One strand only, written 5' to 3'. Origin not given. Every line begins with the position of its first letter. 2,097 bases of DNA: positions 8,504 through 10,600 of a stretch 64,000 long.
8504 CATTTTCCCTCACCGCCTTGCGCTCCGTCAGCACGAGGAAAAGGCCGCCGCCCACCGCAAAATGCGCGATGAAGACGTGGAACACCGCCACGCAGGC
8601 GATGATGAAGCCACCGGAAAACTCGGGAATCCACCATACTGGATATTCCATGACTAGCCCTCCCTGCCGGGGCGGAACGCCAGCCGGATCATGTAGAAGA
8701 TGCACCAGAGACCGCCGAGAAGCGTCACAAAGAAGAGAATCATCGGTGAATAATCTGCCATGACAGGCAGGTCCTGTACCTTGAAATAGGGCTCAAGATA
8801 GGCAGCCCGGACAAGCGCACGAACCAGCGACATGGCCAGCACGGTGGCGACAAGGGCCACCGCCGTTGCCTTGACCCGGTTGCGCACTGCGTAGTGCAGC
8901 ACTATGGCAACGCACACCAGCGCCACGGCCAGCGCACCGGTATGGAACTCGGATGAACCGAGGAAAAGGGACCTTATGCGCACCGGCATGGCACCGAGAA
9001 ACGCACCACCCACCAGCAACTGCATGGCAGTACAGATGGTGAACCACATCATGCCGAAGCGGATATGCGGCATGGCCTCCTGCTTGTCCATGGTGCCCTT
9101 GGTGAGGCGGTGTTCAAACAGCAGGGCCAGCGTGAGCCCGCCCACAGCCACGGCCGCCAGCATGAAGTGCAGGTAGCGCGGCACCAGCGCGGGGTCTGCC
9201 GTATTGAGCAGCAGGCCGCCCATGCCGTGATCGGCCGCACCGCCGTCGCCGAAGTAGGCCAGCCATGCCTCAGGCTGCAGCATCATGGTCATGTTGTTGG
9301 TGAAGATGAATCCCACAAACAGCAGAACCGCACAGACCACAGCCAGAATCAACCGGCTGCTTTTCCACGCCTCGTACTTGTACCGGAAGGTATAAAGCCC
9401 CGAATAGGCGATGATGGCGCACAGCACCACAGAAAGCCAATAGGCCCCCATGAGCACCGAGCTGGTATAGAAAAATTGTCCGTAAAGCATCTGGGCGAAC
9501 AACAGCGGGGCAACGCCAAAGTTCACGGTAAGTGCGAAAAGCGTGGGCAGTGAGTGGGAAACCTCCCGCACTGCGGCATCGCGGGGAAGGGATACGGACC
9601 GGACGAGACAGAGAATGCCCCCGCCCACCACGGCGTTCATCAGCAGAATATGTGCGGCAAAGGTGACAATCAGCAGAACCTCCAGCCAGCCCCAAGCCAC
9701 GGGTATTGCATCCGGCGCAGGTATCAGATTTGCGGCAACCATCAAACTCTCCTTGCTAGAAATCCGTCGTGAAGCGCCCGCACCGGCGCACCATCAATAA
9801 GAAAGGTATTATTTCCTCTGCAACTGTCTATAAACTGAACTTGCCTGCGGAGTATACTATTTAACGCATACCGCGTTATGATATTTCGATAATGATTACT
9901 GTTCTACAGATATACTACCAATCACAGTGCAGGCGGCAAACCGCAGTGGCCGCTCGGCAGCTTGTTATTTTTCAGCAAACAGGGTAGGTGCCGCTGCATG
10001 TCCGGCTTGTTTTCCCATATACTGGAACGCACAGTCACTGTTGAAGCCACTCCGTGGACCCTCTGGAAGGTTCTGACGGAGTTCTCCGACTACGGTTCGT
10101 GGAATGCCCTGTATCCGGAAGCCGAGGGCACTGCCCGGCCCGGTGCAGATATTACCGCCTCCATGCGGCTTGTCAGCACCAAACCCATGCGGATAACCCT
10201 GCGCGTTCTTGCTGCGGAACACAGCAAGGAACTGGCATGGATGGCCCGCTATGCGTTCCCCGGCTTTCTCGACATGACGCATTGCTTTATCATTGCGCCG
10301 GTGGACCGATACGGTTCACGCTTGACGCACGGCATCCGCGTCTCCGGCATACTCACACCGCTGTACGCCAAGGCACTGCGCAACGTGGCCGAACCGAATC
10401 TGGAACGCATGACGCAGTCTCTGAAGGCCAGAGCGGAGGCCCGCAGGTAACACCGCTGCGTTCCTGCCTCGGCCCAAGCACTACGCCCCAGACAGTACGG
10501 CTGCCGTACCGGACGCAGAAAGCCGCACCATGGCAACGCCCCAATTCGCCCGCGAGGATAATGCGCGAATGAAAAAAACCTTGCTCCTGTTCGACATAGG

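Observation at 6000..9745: Two-gene module: CydA-like membrane protein plus a CydA-like/multihaem cytochrome c fusion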

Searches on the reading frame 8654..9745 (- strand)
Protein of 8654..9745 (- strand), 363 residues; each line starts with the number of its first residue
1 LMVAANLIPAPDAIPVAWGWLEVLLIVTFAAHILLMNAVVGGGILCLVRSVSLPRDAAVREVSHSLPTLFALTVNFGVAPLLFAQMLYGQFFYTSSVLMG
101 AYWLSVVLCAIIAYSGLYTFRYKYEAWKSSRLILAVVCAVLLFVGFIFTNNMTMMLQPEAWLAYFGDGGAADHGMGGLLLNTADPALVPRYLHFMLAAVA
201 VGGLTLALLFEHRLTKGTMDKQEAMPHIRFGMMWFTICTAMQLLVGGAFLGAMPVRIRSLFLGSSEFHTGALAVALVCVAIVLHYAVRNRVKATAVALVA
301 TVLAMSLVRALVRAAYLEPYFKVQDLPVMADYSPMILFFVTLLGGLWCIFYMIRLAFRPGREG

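Call 3: search_protein_families(library=pfam, proteins=[window:8654-9745:-], max_evalue=1)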
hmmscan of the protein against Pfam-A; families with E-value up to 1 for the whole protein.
window:8654-9745:- (363 aa): 2 families
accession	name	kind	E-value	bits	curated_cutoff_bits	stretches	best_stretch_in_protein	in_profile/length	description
PF13346.12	ABC2_membrane_5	-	0.35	10.8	25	1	70-156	89-171/205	ABC-2 family transporter protein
PF18900.5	DUF5656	-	0.7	9.6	23.3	1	273-310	124-161/242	Protein of unknown function (DUF5656)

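Call 4: search_protein_families(library=ncbifam, proteins=[window:8654-9745:-], max_evalue=1)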
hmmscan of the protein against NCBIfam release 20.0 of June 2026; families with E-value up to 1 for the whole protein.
window:8654-9745:- (363 aa): 0 families

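Call 10: search_solved_structures(query=window:8657-9742:-, max_evalue=10, show_alignments=1)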
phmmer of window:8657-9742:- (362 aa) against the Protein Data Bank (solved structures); distinct sequences matched with E-value up to 10: 0.

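Call 14: find_homologous_proteins(query=window:8657-9742:-, max_evalue=0.001)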
Query window:8657-9742:- (362 aa): 626 proteins with E <= 0.001 among 8000 candidates; the best 120 are listed.
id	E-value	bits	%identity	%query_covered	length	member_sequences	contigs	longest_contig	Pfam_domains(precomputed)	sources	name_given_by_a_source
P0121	1.6e-221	753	95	100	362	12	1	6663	-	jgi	-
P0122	8.9e-190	649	82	100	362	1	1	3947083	-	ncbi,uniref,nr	ncbi:hypothetical protein N1030_14835 [Desulfovibrio mangrovi]|uniref:hypothetical protein n=1 Tax=D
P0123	2.3e-166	572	73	100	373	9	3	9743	-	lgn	-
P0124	1.1e-163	563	73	100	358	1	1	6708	-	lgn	-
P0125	1.5e-161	556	73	100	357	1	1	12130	-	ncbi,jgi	-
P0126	2.3e-149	516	68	100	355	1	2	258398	-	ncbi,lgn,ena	-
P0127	4.2e-103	364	54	100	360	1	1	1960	-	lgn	-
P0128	5.3e-95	337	49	98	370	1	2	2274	-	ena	-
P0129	7.7e-92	326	49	100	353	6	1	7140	-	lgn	-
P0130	8.0e-91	323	49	99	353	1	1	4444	-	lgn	-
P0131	8.5e-90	320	48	99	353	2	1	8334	-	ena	-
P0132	5.1e-89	317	48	100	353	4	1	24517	-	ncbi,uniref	ncbi:hypothetical protein ACAG65_08565 [Halodesulfovibrio aestuarii]|uniref:hypothetical protein n=1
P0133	8.5e-89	316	48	99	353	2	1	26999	-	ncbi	-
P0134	9.4e-88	313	46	100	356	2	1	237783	-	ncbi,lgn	-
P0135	3.5e-87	311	48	100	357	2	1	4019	-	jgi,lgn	-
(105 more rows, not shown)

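Call 17: search_solved_structures(query=A1, max_evalue=10, show_alignments=3)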
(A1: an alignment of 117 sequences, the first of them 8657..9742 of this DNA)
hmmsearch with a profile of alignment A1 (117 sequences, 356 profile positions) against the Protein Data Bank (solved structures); distinct sequences matched with E-value up to 10: 8.
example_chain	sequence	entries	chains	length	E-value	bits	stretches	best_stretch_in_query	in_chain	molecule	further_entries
1j99_A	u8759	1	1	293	0.13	14.8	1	137-175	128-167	ALCOHOL SULFOTRANSFERASE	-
4ifb_A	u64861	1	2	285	0.13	14.8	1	137-175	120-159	Bile salt sulfotransferase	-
3f3y_A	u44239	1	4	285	0.13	14.7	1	137-175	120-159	Bile salt sulfotransferase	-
1efh_A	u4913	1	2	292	0.14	14.7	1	137-175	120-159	HYDROXYSTEROID SULFOTRANSFERASE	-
1ov4_A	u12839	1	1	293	0.14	14.7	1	137-175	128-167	Alcohol sulfotransferase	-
7o85_B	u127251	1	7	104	0.3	13.6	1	193-279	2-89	Fab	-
2qp3_A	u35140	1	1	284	0.75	12.3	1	137-175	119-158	Bile salt sulfotransferase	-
2qp4_A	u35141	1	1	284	1.7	11.1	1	137-175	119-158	Bile salt sulfotransferase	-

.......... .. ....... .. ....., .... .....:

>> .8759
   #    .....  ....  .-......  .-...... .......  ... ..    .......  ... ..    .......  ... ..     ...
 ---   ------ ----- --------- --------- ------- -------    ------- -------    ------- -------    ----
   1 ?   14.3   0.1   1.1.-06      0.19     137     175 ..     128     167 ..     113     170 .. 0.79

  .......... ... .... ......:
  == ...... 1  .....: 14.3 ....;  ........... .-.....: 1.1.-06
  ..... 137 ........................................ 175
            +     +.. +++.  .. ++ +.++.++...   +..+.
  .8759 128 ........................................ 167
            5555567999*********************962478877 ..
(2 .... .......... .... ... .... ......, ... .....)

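Call 18: search_protein_families(library=pfam, alignment_id=A1, max_evalue=1)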
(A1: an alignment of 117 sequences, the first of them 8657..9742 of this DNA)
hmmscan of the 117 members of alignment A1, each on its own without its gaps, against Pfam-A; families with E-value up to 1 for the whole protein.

A. member 1, window:8657-9742:- (362 aa): 2 families
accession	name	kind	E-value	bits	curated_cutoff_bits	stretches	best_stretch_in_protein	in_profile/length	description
PF13346.12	ABC2_membrane_5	-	0.35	10.8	25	1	69-155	89-171/205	ABC-2 family transporter protein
PF18900.5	DUF5656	-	0.81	9.4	23.3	1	272-309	124-161/242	Protein of unknown function (DUF5656)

B. families by the number of members that match (of 117 scanned): 40 families (the first 25 are shown)
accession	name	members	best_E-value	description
PF01654.22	Cyt_bd_oxida_I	4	0.00022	Cytochrome bd terminal oxidase subunit I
PF07578.16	LAB_N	4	0.012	Lipid A Biosynthesis N-terminal domain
PF06127.16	Mpo1-like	3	0.0015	2-hydroxy-palmitic acid dioxygenase Mpo1-like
PF08019.17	EptA_B_N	2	0.011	Phosphoethanolamine transferase EptA/EptB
PF01616.22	Orbi_NS3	2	0.012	Orbivirus NS3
PF23489.1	V-ATPase_su_f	2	0.087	V-type proton ATPase subunit f-like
PF23529.1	Microp_apicomplexa_16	2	0.19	Apicomplexa microprotein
PF13346.12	ABC2_membrane_5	2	0.21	ABC-2 family transporter protein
PF09323.15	DUF1980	1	0.0096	DUF1980 N-terminal domain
PF12442.13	DUF3681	1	0.011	Protein of unknown function (DUF3681)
PF11992.13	TgpA_N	1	0.012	TgpA N-terminal domain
PF15839.10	TEX29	1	0.021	Testis-expressed sequence 29 protein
PF00060.32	Lig_chan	1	0.037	Ligand-gated ion channel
PF19733.4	DUF6223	1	0.054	Family of unknown function (DUF6223)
PF09771.14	Tmemb_18A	1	0.099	Transmembrane protein 188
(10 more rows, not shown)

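Call 30: predict_structure(alignment_id=A1)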
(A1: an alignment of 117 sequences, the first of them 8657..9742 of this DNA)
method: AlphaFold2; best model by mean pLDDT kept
length: 362 residues; sequences in the alignment: 117
mean_pLDDT: 89.7   pTM: 0.87
mean pLDDT of the five models: 89.7, 87.7, 86.3, 84.8, 84.4
residues with pLDDT >= 90: 252; 70-90: 89; 50-70: 10; < 50: 11
segments of 3 or more residues with pLDDT < 50: 167-173, 360-362
pLDDT, mean of each block of 10 residues (from residue 1): 83 91 95 97 93 82 92 92 92 85 91 94 82 95 94 89 61 57 91 97 96 91 93 97 95 94 95 97 97 97 96 92 89 92 91 74 46
secondary structure, 60 per line:
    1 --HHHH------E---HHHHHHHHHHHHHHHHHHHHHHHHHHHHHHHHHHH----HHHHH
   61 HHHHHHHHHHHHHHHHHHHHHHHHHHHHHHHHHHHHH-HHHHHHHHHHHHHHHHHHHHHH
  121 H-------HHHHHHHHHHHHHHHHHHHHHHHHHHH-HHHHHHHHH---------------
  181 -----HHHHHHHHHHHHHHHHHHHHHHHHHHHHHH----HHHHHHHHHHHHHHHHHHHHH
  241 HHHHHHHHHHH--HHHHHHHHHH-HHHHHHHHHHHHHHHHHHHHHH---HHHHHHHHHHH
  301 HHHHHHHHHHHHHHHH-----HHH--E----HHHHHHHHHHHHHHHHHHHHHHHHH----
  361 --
elements in order: H3-6 H17-51 H56-97 H99-121 H129-155 H157-165 H186-215 H220-251 H254-263 H265-286 H290-316 H332-356

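Call 33: fold_search(model_id=the predicted structure, library=pdb)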
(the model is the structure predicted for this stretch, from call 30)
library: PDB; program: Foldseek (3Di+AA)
matches with E <= 10: 276; with E <= 0.001: 1
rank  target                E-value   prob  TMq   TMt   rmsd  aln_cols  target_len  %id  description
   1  7oy2_C                9.9e-04  1.00  0.55  0.45  13.5       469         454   12  High resolution structure of cytochrome bd-II oxidase from E. coli (released 2021-12-15)
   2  9r2g_D                1.4e-03  1.00  0.64  0.70   6.0       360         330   15  Cytochrome bd II oxidase qOR-2 type from Mycobacterium smegmatis (released 2026-03-04)
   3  9r2g_A                1.4e-03  1.00  0.56  0.55   7.8       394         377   13  Cytochrome bd II oxidase qOR-2 type from Mycobacterium smegmatis (released 2026-03-04)
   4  5doq_A                3.0e-03  1.00  0.62  0.54   7.1       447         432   13  The structure of bd oxidase from Geobacillus thermodenitrificans (released 2016-05-04)
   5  6rko_A                3.0e-03  1.00  0.56  0.48   8.9       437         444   12  Cryo-EM structure of the E. coli cytochrome bd-I oxidase at 2.68 A resolution (released 2019-10-16)
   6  8b4o_B                3.2e-03  1.00  0.56  0.60   6.8       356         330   13  Cryo-EM structure of cytochrome bd oxidase from C. glutamicum (released 2022-12-28)
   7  5doq_B                5.2e-03  1.00  0.61  0.66   7.1       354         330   14  The structure of bd oxidase from Geobacillus thermodenitrificans (released 2016-05-04)
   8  7ose_A                6.7e-03  1.00  0.47  0.35   5.6       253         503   13  cytochrome bd-II type oxidase with bound aurachin D (released 2021-11-17)
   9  7ose_B                9.7e-03  1.00  0.55  0.54   8.5       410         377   12  cytochrome bd-II type oxidase with bound aurachin D (released 2021-11-17)
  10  6rx4_A                2.1e-02  1.00  0.56  0.45  10.5       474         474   10  THE STRUCTURE OF BD OXIDASE FROM ESCHERICHIA COLI (released 2019-11-20)
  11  7d5i_A                2.7e-02  1.00  0.56  0.47   8.9       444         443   12  Structure of Mycobacterium smegmatis bd complex in the apo-form. (released 2021-06-23)
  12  7nkz_A                3.0e-02  1.00  0.45  0.37   7.1       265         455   14  Cryo-EM structure of the cytochrome bd oxidase from M. tuberculosis at 2.5 A resolution (released 2021-09-22)
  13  9fka_A                3.2e-02  1.00  0.43  0.35   7.5       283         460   12  Cryo-EM structure of the reduced cytochrome bd oxidase from M. tuberculosis (released 2025-02-12)
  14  6rko_B                6.0e-02  1.00  0.47  0.45   8.4       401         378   13  Cryo-EM structure of the E. coli cytochrome bd-I oxidase at 2.68 A resolution (released 2019-10-16)
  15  2vpw_C                7.1e-02  1.00  0.47  0.64   6.8       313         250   16  Polysulfide reductase with bound menaquinone (released 2008-06-10)
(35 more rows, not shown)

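Call 53: find_encoding_contigs(protein=P0122, flank=6000, max_places=1)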
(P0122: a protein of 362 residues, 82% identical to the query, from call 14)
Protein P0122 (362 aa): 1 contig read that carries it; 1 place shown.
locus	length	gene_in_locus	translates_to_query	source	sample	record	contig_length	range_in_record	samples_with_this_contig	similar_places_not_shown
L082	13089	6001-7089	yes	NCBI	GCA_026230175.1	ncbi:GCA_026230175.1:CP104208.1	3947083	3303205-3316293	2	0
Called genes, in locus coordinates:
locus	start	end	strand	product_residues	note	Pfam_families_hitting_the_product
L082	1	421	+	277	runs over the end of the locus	PF25023:TEN_YD-shell, PF05593:RHS_repeat (faint)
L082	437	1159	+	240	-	PF25023:TEN_YD-shell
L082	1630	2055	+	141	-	-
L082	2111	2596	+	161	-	PF04892:VanZ-LLP1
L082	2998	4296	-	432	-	PF03952:Enolase_N, PF00113:Enolase_C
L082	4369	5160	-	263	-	PF03309:Pan_kinase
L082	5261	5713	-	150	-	PF10604:Polyketide_cyc2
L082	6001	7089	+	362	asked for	-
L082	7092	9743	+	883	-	PF01654:Cyt_bd_oxida_I, PF14522:Cytochrome_C7 (faint), PF14537:Cytochrom_c3_2 (faint), PF13442:Cytochrome_CBB3 (weak), PF22113:Mtrc-MtrF_II-IV_dom (weak)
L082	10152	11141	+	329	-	PF01925:TauE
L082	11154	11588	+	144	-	-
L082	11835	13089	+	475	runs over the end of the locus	PF00132:Hexapep (faint), PF18776:Hexapep_loop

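Call 54: find_encoding_contigs(protein=P0126, flank=6000, max_places=1)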
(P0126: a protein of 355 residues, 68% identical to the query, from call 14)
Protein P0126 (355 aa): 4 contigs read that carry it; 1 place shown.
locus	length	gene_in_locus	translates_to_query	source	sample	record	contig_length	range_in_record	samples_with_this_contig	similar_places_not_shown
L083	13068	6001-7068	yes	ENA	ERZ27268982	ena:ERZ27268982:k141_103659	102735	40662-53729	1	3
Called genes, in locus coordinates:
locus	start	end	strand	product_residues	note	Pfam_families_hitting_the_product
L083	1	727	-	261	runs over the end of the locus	PF08379:Bact_transglu_N, PF01841:Transglut_core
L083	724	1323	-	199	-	PF04168:Alpha-E (weak)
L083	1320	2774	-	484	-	PF04174:CP_ATPgrasp_1, PF14403:CP_ATPgrasp_2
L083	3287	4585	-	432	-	PF03952:Enolase_N, PF00113:Enolase_C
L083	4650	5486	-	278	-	PF03309:Pan_kinase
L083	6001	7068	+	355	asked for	-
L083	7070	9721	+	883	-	PF01654:Cyt_bd_oxida_I, PF13442:Cytochrome_CBB3 (weak), PF14522:Cytochrome_C7 (faint), PF14537:Cytochrom_c3_2 (faint), PF22113:Mtrc-MtrF_II-IV_dom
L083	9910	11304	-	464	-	PF13230:GATase_4 (weak), PF13522:GATase_6, PF13537:GATase_7, PF00156:Pribosyltran (weak)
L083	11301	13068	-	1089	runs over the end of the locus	PF25596:CPSase_L_D1, PF02786:CPSase_L_D2, PF02787:CPSase_L_D3, PF25596:CPSase_L_D1, PF02786:CPSase_L_D2, PF02222:ATP-grasp, PF15632:ATPgrasp_Ter (weak), PF02142:MGS, +3 more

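Call 55: find_encoding_contigs(protein=P0125, flank=6000, max_places=1)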
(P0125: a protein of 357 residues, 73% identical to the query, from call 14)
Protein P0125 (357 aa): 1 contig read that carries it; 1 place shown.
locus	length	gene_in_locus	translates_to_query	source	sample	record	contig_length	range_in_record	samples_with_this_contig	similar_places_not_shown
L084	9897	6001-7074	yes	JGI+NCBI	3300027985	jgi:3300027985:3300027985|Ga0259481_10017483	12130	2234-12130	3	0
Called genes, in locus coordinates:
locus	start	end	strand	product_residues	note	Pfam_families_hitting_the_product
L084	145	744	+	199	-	PF02142:MGS, PF01808:AICARFT_IMPCHas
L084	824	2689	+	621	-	PF13167:GTP-bdg_N, PF16360:GTP-bdg_M, PF03193:RsgA_GTPase (faint), PF01926:MMR_HSR1, PF02421:FeoB_N (weak), PF16897:MMR_HSR1_Xtn (weak)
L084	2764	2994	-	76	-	-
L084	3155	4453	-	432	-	PF03952:Enolase_N, PF00113:Enolase_C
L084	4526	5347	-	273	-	PF03309:Pan_kinase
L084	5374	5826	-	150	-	-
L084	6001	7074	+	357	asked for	-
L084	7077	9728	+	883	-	PF01654:Cyt_bd_oxida_I, PF13442:Cytochrome_CBB3 (weak), PF14522:Cytochrome_C7 (faint), PF14537:Cytochrom_c3_2 (faint), PF22113:Mtrc-MtrF_II-IV_dom (weak)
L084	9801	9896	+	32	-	?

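Call 78: search_protein_representatives(alignment_id=A1)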
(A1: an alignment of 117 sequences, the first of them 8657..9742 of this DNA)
Query: 117 sequences, 356 profile positions. Proteins with E-value up to 0.001 (for the whole library): 2314; up to 1e-10: 1488; up to 1e-30: 673. The best 150 are listed.
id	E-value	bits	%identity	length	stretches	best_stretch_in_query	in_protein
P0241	2.4e-144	497.5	-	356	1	1-355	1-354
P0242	4.9e-144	496.5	-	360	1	1-352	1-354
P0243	5.4e-142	489.8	-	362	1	1-353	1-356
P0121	4.2e-137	473.7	-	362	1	1-354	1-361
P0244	3.3e-135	467.5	-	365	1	1-354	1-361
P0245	2.3e-134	464.7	-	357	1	1-353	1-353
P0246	3.5e-134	464.1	-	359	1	1-351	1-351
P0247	3.9e-132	457.3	-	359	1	1-352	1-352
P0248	2.9e-130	451.2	-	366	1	1-353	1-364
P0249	6.6e-130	450.0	-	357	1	4-351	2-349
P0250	1.6e-127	442.2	-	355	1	1-352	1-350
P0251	4.4e-127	440.7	-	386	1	1-353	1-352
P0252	5.6e-127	440.4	-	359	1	1-350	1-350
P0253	3.3e-126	437.8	-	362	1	1-355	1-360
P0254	4.0e-126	437.6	-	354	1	1-352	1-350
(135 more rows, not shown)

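Call 81: search_solved_structures(query=A4, max_evalue=10, show_alignments=3)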
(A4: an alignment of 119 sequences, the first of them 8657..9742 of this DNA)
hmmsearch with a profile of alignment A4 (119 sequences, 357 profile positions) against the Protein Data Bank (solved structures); distinct sequences matched with E-value up to 10: 2.
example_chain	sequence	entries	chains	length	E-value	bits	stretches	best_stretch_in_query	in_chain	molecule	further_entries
7o85_B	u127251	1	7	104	0.28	13.3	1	193-281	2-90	Fab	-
8i4t_F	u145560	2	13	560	1.1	11.3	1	101-158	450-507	Envelopment polyprotein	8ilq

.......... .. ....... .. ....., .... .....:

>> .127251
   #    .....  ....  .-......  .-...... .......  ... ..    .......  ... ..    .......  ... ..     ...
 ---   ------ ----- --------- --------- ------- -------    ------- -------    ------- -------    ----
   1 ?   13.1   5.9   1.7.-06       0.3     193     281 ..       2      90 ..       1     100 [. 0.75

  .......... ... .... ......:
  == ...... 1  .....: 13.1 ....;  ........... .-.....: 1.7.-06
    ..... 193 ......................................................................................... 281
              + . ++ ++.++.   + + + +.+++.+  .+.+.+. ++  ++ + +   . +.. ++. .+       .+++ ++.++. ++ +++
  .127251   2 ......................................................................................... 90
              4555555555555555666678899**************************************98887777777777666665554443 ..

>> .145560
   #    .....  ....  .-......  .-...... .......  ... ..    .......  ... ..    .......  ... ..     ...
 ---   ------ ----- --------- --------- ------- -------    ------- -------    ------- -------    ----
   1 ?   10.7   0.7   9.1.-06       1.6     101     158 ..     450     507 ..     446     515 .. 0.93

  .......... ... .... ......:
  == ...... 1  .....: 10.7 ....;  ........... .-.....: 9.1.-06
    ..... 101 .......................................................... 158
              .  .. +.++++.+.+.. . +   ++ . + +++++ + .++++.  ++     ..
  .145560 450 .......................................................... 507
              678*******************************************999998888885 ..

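Call 82: search_protein_families(library=pfam, alignment_id=A4, max_evalue=0.01)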
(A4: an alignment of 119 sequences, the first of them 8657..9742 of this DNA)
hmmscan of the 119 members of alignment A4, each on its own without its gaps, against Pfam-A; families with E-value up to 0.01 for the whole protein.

A. member 1, window:8657-9742:- (362 aa): 0 families

B. families by the number of members that match (of 119 scanned): 10 families
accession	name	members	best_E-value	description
PF06127.16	Mpo1-like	2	0.0011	2-hydroxy-palmitic acid dioxygenase Mpo1-like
PF08019.17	EptA_B_N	2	0.0031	Phosphoethanolamine transferase EptA/EptB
PF01654.22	Cyt_bd_oxida_I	1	7.6e-10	Cytochrome bd terminal oxidase subunit I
PF06197.19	DUF998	1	2.6e-05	Protein of unknown function (DUF998)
PF03779.20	SPW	1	0.0009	SPW repeat domain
PF03862.18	SpoVAC_SpoVAEB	1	0.0019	SpoVAC/SpoVAEB sporulation membrane protein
PF03419.18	Peptidase_U4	1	0.0036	Sporulation factor SpoIIGA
PF15816.10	TMEM82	1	0.0041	Transmembrane protein 82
PF02656.20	DUF202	1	0.0067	Domain of unknown function (DUF202)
PF03994.20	DUF350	1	0.0095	Domain of Unknown Function (DUF350)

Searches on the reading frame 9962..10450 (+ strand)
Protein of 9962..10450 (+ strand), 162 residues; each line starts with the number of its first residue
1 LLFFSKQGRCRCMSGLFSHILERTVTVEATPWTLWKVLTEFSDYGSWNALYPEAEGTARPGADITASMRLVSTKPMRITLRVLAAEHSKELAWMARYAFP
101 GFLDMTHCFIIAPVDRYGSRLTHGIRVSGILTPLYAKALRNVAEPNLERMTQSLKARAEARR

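Call 66: search_protein_families(library=pfam, proteins=[window:9962-10450:+], max_evalue=0.001)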
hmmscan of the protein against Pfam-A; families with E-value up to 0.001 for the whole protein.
window:9962-10450:+ (162 aa): 1 family
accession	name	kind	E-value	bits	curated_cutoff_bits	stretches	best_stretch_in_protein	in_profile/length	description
PF10604.15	Polyketide_cyc2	-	1.3e-09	39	27.4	1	20-159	3-142/142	Polyketide cyclase / dehydrase and lipid transport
